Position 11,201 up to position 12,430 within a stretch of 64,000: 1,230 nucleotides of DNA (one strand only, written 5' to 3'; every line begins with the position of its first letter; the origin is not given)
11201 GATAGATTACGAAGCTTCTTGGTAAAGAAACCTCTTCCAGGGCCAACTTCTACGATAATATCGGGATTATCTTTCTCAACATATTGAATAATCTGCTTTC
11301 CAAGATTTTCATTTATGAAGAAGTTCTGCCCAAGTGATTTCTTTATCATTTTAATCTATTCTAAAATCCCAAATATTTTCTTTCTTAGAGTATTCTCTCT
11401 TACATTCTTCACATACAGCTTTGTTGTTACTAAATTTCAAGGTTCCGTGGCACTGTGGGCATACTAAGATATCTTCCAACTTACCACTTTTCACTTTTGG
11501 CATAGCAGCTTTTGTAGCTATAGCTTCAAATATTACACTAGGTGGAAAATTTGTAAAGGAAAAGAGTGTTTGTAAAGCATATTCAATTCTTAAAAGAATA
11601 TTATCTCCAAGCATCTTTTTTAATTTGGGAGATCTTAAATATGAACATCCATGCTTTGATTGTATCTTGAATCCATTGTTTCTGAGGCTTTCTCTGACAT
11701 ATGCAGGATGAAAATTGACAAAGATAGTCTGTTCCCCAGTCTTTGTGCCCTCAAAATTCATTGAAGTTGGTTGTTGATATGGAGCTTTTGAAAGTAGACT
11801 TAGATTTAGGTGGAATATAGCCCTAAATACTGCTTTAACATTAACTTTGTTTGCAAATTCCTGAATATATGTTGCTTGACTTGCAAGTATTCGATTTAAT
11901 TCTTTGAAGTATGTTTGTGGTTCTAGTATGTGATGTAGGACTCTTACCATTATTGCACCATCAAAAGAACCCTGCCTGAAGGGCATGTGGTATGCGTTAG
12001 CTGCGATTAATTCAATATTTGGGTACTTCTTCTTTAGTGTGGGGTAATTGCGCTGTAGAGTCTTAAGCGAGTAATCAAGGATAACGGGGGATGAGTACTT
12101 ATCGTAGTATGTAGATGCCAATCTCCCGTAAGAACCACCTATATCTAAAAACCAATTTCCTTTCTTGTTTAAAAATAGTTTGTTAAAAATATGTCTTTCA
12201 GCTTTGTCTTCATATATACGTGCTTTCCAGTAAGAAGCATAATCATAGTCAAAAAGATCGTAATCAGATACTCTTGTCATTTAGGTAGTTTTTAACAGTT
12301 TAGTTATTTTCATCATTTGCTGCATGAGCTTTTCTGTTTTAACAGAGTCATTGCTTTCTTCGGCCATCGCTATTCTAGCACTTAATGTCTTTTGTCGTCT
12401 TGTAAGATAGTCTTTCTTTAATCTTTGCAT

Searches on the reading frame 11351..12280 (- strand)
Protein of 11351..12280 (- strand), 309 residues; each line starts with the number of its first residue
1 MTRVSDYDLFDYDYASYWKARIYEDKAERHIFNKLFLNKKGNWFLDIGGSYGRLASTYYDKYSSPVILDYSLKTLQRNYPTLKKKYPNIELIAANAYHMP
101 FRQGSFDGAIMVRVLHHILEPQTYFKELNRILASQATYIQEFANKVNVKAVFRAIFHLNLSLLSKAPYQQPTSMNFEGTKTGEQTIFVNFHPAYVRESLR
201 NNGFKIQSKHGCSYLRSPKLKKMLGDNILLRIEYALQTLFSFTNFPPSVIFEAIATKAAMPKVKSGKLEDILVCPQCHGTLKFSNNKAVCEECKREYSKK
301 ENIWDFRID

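Call 24: search_protein_families(library=pfam, proteins=[window:11351-12280:-], max_evalue=0.001)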
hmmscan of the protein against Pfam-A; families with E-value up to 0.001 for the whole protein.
window:11351-12280:- (309 aa): 7 families
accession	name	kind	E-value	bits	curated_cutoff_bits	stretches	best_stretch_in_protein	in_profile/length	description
PF08241.18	Methyltransf_11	-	1.1e-12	48.8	21.2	1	45-135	1-90/95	Methyltransferase domain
PF13649.12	Methyltransf_25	-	4.3e-11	43.8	27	1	45-133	2-94/97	Methyltransferase domain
PF13489.12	Methyltransf_23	-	1.4e-06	28.6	27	1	30-201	11-131/164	Methyltransferase domain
PF13847.12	Methyltransf_31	-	8.5e-06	26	27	1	39-142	2-112/145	Methyltransferase domain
PF08242.18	Methyltransf_12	-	1.4e-05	26.2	30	1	45-135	1-95/98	Methyltransferase domain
PF01209.24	Ubie_methyltran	-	0.0001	22.2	20.1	1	29-142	36-154/233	ubiE/COQ5 methyltransferase family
PF03966.22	Trm112p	-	0.00022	21.5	22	1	269-297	5-35/40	Trm112p-like protein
